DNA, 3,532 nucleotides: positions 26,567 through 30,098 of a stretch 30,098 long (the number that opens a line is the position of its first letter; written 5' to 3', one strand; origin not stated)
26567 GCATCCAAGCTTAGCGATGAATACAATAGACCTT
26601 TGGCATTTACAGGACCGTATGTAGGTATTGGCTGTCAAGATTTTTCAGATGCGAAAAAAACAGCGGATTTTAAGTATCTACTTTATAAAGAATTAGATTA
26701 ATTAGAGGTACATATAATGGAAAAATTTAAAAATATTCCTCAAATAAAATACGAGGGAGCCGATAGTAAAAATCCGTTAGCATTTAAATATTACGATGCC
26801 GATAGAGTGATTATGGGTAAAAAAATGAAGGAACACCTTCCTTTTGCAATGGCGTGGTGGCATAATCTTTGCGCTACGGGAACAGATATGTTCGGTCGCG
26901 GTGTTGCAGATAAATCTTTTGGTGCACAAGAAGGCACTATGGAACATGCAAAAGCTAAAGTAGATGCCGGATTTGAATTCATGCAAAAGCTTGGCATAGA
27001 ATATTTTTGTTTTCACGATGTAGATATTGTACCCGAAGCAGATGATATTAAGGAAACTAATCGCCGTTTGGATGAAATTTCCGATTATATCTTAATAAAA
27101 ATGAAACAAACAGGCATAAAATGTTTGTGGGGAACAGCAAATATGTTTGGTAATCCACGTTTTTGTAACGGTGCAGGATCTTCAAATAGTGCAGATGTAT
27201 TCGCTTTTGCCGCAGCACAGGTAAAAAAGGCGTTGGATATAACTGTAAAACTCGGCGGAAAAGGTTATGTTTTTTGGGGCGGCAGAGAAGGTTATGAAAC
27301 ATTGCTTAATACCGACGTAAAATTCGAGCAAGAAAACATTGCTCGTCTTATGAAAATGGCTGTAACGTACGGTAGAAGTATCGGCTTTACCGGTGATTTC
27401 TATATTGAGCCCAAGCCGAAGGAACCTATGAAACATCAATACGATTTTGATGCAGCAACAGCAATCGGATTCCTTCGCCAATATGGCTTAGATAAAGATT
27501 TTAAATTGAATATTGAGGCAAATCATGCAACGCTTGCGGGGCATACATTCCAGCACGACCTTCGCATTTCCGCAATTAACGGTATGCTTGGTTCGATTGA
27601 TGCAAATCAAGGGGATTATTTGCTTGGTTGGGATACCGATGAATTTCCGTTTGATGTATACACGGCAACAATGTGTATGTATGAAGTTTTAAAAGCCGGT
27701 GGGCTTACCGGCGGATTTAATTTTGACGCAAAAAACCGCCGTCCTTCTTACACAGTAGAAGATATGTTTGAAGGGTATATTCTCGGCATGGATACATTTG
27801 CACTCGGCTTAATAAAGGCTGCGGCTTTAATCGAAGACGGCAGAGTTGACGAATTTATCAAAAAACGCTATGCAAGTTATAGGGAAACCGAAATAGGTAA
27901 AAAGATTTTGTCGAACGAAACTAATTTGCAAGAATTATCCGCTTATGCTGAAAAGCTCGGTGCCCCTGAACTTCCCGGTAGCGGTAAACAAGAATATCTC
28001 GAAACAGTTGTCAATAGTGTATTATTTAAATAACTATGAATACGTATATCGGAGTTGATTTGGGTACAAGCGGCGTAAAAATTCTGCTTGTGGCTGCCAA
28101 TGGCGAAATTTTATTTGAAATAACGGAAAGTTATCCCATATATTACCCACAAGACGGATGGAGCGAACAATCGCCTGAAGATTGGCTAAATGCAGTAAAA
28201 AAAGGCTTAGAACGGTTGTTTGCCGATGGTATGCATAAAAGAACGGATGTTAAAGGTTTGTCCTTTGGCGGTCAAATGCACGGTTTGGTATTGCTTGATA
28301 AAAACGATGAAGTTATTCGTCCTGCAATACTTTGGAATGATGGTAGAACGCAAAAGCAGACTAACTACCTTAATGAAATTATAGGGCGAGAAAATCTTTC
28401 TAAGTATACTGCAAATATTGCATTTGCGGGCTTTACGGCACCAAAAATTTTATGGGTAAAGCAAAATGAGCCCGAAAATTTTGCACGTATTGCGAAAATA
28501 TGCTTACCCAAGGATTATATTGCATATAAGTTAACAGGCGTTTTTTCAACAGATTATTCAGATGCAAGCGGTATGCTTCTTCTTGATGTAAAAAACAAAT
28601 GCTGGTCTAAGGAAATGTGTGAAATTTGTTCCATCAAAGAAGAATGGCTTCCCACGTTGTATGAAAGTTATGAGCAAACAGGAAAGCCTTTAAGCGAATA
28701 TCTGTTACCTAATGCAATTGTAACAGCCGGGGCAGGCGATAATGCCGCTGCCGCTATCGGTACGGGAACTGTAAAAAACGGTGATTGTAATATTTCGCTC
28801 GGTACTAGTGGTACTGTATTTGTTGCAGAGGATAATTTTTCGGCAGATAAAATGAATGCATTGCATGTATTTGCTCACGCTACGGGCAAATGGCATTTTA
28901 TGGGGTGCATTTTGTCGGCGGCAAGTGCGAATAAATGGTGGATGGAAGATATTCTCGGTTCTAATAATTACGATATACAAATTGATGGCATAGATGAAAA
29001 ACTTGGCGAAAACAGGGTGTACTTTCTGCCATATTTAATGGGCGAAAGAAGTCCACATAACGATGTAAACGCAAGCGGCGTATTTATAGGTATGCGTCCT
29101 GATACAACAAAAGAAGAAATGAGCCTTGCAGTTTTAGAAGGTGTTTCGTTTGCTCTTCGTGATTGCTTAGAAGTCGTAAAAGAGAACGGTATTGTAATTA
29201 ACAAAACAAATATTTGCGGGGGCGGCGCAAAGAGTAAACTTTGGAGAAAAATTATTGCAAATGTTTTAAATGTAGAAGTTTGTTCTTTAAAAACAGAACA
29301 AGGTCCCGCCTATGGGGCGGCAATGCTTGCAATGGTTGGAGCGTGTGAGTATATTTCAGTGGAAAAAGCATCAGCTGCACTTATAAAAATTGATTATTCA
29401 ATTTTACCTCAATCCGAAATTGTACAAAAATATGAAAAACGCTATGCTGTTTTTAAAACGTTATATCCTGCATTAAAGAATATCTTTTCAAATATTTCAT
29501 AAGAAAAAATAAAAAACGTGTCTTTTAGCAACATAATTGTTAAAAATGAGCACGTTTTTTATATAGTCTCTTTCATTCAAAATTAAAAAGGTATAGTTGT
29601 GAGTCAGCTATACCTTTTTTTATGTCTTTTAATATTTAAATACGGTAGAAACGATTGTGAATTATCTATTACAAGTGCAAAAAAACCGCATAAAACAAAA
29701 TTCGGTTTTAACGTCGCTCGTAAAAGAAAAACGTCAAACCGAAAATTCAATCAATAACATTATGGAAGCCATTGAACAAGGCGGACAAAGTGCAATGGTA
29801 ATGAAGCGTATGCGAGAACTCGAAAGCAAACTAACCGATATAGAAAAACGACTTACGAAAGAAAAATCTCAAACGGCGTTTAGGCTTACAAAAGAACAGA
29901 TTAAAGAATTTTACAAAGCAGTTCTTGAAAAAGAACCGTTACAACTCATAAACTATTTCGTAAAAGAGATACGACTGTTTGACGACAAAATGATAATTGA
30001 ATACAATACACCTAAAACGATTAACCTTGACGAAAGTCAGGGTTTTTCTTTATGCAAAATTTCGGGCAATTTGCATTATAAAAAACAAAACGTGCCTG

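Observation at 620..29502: Gram-positive glycan locus with a large lipid-tethered array of apparently non-catalytic CBM9-like proteins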

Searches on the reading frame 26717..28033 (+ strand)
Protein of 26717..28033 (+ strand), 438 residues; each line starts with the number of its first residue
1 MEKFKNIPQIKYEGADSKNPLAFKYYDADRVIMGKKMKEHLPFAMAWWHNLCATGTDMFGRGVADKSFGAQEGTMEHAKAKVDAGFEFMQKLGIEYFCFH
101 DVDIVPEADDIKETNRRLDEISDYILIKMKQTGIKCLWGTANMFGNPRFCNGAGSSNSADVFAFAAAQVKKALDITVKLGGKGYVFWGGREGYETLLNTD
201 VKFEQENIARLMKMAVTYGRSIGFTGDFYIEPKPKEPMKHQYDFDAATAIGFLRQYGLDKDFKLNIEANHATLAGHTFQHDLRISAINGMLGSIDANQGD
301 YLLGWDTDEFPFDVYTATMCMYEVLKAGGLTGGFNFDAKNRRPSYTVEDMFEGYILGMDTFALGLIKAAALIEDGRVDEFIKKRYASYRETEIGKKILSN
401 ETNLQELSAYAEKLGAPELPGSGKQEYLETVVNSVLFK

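Call 5: search_protein_families(library=pfam, proteins=[window:26717-28033:+], max_evalue=0.001)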
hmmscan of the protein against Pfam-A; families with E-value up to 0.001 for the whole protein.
window:26717-28033:+ (438 aa): 1 family
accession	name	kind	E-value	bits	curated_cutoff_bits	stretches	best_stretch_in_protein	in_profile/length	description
PF01261.30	AP_endonuc_2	-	7.7e-07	29.5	31.1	1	89-277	4-168/249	Xylose isomerase-like TIM barrel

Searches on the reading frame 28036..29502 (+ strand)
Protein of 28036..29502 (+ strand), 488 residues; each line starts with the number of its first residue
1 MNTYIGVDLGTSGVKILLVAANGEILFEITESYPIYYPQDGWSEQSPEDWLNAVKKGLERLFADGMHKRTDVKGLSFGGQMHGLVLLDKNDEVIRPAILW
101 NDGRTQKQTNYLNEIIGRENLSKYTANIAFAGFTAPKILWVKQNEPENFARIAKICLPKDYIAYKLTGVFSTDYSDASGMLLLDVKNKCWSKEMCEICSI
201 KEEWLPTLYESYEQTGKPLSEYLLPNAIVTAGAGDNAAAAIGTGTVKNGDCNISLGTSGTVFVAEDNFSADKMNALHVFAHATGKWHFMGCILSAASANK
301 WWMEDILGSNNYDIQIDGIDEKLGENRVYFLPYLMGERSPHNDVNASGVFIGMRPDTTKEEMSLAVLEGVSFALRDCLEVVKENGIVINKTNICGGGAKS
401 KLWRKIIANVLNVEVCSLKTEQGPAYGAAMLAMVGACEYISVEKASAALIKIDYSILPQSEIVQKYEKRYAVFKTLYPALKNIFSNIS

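Call 5: search_protein_families(library=pfam, proteins=[window:28036-29502:+], max_evalue=0.001)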
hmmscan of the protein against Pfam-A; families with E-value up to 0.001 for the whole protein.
window:28036-29502:+ (488 aa): 2 families
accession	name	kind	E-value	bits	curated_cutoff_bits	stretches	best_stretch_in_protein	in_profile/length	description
PF00370.27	FGGY_N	-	1.7e-62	211.6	28.8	1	4-242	2-245/245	FGGY family of carbohydrate kinases, N-terminal domain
PF02782.22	FGGY_C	-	2.5e-31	109.4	27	1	252-435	2-197/198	FGGY family of carbohydrate kinases, C-terminal domain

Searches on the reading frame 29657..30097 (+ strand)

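Call 5: search_protein_families(library=pfam, proteins=[window:29657-30097:+], max_evalue=0.001)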
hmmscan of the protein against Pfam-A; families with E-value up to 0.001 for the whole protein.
window:29657-30097:+ (147 aa): 0 families

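Call 6: search_protein_families(library=ncbifam, proteins=[window:29657-30097:+], max_evalue=0.01)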
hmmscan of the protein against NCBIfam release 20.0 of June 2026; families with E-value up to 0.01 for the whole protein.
window:29657-30097:+ (147 aa): 0 families

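Call 89: search_protein_families(library=pfam, proteins=[window:29657-30097:+], max_evalue=1)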
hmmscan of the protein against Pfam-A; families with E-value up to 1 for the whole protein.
window:29657-30097:+ (147 aa): 6 families
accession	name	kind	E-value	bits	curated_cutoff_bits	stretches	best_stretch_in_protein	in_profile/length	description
PF03885.18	DUF327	-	0.028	14.8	25.8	1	19-92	13-82/143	Protein of unknown function (DUF327)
PF18542.6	TFIIB_C_1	-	0.03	14.9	25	1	24-66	45-86/99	Transcription factor IIB C-terminal module 1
PF11855.13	DUF3375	-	0.13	11.5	28.6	1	25-90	111-178/474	Protein of unknown function (DUF3375)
PF01763.21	Herpes_UL6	-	0.16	10.9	27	1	28-104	369-446/562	Herpesvirus UL6 like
PF21173.2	DksA-like_N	-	0.27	11.8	27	1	47-72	4-29/65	DnaK suppressor protein-like, N-terminal domain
PF09304.16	Cortex-I_coil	-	0.31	11.7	60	1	21-72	35-80/107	Cortexillin coiled-coil region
